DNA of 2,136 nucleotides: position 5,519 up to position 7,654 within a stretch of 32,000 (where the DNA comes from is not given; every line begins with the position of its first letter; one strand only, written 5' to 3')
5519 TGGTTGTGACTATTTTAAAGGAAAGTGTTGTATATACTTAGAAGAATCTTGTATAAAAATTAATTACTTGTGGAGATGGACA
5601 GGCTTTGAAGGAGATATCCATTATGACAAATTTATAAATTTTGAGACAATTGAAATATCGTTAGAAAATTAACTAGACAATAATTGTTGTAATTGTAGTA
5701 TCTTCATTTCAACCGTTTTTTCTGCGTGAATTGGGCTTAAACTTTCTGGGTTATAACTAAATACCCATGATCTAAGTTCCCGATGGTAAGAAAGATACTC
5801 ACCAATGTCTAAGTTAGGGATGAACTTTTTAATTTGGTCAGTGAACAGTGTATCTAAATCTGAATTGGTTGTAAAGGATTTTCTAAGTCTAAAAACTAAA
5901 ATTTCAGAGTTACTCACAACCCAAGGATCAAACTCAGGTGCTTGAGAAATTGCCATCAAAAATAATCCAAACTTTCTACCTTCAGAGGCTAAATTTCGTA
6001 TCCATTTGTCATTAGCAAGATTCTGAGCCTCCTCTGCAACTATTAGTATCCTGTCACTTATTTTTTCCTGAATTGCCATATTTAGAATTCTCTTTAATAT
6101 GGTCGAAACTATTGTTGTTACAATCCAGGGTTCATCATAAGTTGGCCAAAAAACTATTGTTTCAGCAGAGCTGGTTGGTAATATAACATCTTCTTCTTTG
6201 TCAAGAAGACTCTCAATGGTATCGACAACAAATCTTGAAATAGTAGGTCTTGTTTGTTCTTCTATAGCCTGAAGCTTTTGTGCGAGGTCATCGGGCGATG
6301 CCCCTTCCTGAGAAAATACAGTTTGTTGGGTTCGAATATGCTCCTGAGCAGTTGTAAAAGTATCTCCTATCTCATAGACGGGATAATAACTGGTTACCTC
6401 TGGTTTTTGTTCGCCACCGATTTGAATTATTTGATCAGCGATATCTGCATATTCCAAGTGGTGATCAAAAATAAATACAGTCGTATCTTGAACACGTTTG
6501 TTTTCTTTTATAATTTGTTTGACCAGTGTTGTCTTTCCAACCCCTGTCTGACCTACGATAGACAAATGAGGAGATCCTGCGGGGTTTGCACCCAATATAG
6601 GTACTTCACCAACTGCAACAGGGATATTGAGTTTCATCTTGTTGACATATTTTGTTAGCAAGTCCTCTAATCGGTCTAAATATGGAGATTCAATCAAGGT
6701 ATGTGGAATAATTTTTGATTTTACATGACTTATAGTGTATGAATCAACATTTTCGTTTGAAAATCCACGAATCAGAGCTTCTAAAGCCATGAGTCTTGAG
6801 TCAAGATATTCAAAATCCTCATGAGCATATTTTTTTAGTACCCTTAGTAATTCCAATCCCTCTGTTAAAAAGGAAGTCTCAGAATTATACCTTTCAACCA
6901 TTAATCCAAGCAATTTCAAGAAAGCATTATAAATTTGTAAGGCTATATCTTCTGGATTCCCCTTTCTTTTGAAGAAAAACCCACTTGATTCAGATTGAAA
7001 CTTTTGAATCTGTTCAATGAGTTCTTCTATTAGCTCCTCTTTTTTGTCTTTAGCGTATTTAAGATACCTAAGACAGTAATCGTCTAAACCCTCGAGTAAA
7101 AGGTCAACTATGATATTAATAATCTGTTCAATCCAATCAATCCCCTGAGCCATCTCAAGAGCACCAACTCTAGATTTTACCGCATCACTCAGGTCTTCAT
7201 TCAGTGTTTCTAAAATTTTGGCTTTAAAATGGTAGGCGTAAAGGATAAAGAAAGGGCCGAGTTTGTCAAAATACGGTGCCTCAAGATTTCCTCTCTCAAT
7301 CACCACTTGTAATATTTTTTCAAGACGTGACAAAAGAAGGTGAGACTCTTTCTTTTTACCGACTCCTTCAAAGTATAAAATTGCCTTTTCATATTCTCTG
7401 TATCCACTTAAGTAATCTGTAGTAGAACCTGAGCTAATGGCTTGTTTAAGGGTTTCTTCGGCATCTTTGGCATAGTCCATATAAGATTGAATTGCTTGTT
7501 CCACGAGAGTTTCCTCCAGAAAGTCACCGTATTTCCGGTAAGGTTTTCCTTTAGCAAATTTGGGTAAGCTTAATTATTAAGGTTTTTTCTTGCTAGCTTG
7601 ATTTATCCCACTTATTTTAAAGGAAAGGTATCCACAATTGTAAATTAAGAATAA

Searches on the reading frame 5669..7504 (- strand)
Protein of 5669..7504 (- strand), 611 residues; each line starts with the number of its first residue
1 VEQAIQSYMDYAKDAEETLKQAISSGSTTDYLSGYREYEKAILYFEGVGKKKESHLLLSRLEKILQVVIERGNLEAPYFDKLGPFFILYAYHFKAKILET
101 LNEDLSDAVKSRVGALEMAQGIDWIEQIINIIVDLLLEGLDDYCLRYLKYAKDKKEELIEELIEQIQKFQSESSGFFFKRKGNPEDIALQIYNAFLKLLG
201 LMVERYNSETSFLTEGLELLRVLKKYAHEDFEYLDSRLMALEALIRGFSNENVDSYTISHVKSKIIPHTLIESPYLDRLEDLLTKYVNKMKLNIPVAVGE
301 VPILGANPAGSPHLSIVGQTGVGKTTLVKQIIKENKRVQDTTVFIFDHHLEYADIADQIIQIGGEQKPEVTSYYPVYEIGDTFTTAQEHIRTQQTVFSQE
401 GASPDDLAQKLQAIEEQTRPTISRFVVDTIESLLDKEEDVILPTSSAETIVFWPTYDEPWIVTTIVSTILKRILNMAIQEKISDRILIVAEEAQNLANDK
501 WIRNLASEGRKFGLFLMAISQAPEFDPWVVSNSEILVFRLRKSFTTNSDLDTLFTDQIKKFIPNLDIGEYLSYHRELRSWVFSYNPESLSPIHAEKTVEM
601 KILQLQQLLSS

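Call 15: search_protein_families(library=pfam, proteins=[window:5669-7504:-], max_evalue=0.001)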
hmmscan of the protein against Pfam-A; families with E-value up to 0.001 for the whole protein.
window:5669-7504:- (611 aa): 9 families
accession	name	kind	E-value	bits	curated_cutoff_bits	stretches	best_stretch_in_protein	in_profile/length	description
PF01935.23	DUF87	-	7.3e-13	49.6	23.2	1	307-413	19-103/220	Helicase HerA, central domain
PF13401.12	AAA_22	-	2.8e-07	31.4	27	1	313-432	7-95/130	AAA domain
PF25199.1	nSTAND_NTPase5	-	5.3e-05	23.5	34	0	308-352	38-82/145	Novel STAND NTPase 5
PF10412.15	TrwB_AAD_bind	-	0.00018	20.9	20.5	0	310-349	14-52/387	Type IV secretion-system coupling protein DNA-binding domain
PF13191.12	AAA_16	-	0.00046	21.2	32.6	0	309-361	21-80/167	AAA ATPase domain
PF00931.28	NB-ARC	-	0.0005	19.8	23.5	1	313-340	20-47/248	NB-ARC domain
PF01637.24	ATPase_2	-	0.0006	20.1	33.2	0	316-359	25-68/225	ATPase domain predominantly from Archaea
PF13173.12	AAA_14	-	0.0008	19.9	27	0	314-352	5-43/129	AAA domain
PF06745.19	ATPase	-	0.00081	19.3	26.6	1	315-438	23-137/231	KaiC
